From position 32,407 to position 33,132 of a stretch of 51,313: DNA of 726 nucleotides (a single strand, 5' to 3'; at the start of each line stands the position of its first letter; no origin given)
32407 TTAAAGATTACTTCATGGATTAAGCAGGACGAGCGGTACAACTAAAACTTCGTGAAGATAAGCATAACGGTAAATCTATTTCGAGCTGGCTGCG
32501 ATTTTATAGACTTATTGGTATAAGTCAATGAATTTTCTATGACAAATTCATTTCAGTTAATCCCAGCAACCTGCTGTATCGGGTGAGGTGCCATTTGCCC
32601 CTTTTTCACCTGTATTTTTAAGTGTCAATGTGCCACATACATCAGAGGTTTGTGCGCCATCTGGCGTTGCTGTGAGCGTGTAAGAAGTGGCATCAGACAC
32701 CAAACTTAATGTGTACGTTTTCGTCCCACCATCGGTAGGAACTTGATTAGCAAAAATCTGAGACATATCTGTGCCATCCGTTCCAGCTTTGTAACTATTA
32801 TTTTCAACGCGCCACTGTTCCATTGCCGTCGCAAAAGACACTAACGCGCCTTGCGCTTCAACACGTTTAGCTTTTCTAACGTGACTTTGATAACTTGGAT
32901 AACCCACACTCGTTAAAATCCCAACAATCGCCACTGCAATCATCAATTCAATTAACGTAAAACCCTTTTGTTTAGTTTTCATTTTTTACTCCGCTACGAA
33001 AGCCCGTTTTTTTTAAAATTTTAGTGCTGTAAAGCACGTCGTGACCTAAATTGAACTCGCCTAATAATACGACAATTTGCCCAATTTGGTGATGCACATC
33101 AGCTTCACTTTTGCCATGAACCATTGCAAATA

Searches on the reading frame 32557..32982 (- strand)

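Call 22: search_protein_families(library=pfam, proteins=[window:32557-32982:-], max_evalue=0.00001)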
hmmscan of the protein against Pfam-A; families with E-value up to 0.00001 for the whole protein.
window:32557-32982:- (141 aa): 2 families
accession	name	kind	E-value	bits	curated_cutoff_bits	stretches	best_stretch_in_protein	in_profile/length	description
PF16732.10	ComP_DUS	-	1.2e-25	90.6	27.3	1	29-120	1-87/87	Type IV minor pilin ComP, DNA uptake sequence receptor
PF07963.17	N_methyl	-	1.5e-10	40.6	21.2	1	3-27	2-26/27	Prokaryotic N-terminal methylation motif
